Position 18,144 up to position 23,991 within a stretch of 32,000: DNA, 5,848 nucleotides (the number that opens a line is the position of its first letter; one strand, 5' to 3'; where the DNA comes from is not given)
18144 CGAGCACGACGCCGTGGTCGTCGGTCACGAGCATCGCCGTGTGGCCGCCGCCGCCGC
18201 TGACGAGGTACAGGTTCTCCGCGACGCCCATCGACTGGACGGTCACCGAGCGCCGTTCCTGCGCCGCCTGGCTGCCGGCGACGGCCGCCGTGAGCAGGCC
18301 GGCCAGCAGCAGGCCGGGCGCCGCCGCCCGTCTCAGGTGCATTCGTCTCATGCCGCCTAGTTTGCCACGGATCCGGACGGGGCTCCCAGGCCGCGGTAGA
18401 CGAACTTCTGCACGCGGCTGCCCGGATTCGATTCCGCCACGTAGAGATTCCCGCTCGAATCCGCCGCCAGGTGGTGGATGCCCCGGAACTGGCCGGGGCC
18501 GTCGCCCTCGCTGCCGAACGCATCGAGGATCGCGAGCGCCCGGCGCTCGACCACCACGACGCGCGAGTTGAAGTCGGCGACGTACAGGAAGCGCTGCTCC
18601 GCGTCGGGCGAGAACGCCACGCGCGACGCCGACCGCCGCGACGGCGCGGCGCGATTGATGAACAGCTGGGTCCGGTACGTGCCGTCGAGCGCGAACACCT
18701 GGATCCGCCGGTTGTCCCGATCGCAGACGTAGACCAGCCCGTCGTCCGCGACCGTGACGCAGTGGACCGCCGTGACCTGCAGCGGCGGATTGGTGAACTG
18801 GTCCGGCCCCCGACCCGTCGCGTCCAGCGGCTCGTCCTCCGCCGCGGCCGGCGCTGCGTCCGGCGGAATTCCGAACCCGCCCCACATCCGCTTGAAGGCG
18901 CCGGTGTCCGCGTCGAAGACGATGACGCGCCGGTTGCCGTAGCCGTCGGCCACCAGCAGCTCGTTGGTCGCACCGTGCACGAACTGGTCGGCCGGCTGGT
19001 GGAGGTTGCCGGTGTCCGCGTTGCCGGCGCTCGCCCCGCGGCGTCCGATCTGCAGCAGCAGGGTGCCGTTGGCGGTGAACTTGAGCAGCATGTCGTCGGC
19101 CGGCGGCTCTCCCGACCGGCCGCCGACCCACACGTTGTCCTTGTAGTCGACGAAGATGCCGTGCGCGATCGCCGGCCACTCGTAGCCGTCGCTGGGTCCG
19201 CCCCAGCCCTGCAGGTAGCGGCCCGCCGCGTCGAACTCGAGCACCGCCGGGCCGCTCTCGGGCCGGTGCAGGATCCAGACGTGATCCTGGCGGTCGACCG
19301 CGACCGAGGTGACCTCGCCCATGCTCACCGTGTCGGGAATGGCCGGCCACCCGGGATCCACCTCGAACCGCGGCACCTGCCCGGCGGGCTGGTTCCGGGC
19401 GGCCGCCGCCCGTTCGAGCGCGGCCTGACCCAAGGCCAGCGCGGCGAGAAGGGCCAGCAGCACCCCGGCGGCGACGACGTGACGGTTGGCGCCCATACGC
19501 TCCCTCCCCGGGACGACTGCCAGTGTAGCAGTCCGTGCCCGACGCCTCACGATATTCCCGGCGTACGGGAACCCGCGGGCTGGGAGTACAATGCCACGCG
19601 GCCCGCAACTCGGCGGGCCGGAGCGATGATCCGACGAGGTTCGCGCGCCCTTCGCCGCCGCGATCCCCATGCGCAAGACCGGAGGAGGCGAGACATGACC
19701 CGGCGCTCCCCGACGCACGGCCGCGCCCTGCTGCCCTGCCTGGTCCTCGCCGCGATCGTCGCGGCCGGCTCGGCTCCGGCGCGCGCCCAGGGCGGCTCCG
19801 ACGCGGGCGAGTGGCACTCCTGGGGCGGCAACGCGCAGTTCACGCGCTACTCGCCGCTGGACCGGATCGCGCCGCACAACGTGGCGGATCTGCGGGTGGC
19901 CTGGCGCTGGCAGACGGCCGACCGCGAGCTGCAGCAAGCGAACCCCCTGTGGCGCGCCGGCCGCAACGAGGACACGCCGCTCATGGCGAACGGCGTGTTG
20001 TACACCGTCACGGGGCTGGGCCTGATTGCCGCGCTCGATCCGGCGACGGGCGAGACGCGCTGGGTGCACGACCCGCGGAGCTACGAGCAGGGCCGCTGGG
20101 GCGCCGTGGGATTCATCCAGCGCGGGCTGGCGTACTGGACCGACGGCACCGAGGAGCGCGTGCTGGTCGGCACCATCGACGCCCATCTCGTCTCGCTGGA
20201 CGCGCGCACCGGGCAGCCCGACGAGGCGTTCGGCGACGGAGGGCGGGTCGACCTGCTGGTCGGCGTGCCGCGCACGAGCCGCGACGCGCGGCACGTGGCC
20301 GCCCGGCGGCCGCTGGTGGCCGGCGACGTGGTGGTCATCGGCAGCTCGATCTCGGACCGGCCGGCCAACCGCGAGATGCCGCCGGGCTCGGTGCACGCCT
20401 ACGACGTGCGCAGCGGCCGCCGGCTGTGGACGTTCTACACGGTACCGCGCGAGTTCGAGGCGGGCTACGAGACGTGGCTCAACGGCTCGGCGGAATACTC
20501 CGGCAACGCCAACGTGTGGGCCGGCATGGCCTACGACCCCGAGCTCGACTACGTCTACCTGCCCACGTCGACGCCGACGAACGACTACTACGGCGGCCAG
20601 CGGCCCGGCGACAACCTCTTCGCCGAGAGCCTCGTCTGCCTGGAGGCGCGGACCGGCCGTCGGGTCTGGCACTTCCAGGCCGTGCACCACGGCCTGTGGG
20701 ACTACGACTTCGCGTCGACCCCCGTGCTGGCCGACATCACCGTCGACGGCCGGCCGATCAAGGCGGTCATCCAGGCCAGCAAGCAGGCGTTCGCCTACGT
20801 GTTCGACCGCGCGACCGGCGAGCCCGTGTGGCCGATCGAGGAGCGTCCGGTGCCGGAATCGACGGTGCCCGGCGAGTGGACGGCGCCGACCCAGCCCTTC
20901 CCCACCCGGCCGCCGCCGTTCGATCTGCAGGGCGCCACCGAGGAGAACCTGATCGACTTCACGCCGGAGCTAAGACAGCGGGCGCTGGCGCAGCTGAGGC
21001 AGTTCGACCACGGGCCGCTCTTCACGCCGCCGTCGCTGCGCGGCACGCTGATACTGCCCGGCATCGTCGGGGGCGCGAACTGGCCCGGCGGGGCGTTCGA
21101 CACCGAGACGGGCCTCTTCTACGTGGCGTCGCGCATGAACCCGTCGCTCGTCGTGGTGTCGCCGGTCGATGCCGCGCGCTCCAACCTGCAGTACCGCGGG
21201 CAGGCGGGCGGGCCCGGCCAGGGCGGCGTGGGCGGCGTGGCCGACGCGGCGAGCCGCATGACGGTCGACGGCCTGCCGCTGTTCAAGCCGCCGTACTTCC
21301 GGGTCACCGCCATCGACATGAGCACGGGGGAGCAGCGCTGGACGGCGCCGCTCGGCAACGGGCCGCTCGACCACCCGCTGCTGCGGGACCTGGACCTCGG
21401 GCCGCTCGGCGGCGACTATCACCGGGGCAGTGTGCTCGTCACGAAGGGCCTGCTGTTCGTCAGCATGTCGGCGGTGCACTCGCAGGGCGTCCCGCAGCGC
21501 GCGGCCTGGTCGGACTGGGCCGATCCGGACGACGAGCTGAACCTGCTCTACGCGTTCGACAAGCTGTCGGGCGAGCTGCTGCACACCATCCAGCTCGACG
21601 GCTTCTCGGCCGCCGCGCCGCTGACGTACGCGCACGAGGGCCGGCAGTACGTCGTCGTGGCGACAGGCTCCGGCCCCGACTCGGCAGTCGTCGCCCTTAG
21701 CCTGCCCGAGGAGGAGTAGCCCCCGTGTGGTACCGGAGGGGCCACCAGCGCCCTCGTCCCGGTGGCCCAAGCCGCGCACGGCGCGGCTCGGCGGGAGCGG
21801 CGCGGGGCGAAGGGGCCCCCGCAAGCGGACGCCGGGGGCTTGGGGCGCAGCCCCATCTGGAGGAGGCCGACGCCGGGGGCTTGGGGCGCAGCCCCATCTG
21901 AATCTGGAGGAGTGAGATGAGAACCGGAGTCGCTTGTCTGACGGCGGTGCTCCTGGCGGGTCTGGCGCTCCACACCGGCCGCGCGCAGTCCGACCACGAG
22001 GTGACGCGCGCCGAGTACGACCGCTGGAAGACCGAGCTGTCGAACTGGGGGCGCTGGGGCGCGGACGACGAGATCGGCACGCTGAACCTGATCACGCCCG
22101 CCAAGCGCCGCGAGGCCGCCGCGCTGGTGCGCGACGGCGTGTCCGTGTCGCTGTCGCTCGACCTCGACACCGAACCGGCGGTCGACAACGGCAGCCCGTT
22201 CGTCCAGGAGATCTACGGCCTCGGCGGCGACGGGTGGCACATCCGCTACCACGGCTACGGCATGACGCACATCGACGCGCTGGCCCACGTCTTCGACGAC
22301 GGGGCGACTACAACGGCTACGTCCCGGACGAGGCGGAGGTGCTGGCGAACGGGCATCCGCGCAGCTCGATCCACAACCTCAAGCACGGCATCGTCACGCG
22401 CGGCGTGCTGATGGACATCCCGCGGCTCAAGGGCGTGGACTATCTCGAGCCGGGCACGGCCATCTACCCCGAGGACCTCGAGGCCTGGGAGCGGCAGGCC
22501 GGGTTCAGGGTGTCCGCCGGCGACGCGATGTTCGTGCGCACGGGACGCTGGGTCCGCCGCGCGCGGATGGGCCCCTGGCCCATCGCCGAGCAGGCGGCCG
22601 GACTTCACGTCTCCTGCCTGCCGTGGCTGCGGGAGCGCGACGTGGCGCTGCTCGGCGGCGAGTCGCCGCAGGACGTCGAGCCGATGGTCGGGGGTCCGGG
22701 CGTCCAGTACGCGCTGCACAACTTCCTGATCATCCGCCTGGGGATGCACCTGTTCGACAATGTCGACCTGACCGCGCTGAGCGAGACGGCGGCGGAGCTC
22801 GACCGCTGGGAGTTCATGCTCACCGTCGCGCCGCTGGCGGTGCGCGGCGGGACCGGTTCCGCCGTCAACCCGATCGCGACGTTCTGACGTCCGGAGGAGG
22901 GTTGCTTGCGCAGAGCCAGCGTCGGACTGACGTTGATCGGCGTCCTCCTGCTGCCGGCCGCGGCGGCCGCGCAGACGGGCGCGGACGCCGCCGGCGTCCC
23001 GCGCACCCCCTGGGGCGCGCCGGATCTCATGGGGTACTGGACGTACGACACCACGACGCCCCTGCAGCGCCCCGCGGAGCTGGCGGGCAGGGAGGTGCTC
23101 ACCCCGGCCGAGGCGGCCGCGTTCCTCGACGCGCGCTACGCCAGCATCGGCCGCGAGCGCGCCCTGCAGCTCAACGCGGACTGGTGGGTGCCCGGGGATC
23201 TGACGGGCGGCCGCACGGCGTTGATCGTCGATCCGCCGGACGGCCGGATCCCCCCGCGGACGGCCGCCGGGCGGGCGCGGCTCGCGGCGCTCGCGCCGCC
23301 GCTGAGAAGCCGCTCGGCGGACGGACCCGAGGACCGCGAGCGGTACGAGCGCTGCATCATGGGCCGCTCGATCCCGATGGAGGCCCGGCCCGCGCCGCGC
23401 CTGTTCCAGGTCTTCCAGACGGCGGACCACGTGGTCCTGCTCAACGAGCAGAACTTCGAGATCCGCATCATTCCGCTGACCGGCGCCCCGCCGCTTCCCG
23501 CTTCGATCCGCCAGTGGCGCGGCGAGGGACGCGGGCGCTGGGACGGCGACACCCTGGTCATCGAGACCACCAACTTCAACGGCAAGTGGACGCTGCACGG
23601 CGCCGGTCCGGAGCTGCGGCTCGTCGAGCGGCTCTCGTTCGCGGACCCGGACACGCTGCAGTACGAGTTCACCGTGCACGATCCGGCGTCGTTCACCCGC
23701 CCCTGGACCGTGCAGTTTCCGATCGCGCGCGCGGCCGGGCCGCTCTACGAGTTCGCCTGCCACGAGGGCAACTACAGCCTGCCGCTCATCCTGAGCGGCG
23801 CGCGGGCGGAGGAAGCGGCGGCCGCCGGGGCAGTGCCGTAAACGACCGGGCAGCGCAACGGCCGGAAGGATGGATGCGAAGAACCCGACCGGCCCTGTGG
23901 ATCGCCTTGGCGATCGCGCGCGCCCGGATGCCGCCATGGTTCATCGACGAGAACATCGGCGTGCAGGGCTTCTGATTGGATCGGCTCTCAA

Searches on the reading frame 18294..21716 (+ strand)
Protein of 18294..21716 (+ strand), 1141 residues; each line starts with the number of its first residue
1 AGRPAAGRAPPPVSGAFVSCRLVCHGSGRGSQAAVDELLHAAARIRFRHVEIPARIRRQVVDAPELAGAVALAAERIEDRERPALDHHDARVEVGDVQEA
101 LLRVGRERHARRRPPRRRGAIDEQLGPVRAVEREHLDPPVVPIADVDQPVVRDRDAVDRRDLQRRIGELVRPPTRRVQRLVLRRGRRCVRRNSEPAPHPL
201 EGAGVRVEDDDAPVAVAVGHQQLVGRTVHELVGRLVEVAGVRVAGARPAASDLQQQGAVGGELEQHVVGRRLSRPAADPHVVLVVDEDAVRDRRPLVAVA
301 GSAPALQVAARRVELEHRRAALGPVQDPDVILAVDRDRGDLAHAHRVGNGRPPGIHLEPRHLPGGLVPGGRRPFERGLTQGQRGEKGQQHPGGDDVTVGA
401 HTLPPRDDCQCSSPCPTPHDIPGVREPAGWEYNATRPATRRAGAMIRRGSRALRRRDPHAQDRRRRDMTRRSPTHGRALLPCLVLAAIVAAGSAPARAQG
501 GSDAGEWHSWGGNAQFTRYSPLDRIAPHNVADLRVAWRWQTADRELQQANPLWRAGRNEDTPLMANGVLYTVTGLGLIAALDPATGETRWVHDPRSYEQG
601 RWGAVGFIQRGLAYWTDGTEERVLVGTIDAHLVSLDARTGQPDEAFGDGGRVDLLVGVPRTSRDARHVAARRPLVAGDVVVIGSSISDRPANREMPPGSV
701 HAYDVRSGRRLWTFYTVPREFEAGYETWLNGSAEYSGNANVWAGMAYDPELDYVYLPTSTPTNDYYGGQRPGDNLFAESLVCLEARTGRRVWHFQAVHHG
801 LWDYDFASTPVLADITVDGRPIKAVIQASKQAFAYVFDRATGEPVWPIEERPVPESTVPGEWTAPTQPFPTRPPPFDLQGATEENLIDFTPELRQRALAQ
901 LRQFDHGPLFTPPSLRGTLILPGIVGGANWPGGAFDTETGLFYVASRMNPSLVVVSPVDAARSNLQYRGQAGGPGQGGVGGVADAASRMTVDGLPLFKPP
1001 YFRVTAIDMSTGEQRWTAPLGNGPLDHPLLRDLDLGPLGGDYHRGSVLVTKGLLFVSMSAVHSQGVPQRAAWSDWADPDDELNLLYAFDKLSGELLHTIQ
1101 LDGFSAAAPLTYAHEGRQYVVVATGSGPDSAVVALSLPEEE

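Call 47: search_protein_families(library=pfam, proteins=[window:18294-21716:+], max_evalue=0.01)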
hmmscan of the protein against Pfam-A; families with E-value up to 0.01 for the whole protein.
window:18294-21716:+ (1141 aa): 2 families
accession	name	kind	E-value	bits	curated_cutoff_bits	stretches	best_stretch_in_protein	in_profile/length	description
PF01011.28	PQQ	-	1.7e-185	618.6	26.7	1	507-1120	1-595/595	Glucose/ethanol/alcohol dehydrogenase, beta-propeller domain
PF13360.13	PQQ_2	-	1.5e-15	58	27.6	1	552-712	16-142/233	Outer membrane protein assembly factor BamB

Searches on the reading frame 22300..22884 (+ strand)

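Call 47: search_protein_families(library=pfam, proteins=[window:22300-22884:+], max_evalue=0.01)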
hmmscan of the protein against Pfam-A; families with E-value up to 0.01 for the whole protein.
window:22300-22884:+ (195 aa): 1 family
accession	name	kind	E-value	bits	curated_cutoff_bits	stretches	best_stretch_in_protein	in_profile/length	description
PF04199.19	Cyclase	-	4.7e-11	43.5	23.1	1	22-123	43-138/142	Putative cyclase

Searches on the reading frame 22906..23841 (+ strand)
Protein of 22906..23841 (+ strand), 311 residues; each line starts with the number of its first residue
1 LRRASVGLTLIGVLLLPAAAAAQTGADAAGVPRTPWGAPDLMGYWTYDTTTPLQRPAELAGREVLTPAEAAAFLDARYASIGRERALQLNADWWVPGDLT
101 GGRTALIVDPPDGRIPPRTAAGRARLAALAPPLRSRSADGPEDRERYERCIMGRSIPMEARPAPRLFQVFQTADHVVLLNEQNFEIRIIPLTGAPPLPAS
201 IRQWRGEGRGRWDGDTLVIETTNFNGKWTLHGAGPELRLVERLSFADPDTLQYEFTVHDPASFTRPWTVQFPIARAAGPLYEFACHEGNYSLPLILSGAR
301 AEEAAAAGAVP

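Call 47: search_protein_families(library=pfam, proteins=[window:22906-23838:+], max_evalue=0.01)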
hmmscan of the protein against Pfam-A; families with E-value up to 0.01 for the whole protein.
window:22906-23838:+ (311 aa): 0 families

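Call 60: find_encoding_contigs(protein=window:22906-23841:+, flank=8000, max_places=4)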
Protein window:22906-23841:+ (311 aa): no gene with exactly this product is on record in the collection.

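Call 63: find_related_loci(query=window:22906-23838:+, collection=metagenome_contigs, flank=8000)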
Query window:22906-23838:+ (311 aa) in metagenome_contigs; peptide patterns used: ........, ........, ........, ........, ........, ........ (x = any residue, [..] = any of these).
600 stretches matched a pattern (row limit reached: there are more); 564 encode a relative of the query (tblastn E <= 1e-3); the best 80 are kept; 80 distinct loci.
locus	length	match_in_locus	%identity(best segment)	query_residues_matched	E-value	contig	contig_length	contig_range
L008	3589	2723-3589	65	7-299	9e-125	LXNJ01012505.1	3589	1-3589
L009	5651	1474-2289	66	31-302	6e-117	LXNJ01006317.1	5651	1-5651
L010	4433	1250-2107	63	10-298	5e-117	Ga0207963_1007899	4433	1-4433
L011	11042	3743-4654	58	2-308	5e-115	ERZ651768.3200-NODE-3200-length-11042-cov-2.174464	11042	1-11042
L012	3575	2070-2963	59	11-311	2e-117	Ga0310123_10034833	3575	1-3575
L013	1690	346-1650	62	10-303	2e-123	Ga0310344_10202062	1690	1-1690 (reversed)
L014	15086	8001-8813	62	33-303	4e-112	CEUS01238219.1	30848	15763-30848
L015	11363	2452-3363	57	2-308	4e-112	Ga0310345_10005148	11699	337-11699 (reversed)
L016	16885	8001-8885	60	13-309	1e-109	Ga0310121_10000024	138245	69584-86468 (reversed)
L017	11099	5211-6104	54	8-306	5e-107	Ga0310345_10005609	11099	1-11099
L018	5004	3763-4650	55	10-309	1e-106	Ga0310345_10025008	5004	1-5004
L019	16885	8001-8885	55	3-298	1e-105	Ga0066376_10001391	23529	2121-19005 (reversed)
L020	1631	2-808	61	39-307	4e-110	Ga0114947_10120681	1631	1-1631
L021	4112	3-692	65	82-311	4e-98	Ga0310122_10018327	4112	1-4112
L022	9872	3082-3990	48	10-306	7e-79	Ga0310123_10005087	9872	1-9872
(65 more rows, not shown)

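Call 65: search_protein_families(library=padloc, proteins=[window:22906-23838:+], max_evalue=0.001)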
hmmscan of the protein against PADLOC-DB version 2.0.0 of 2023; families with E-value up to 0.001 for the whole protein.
window:22906-23838:+ (311 aa): 0 families
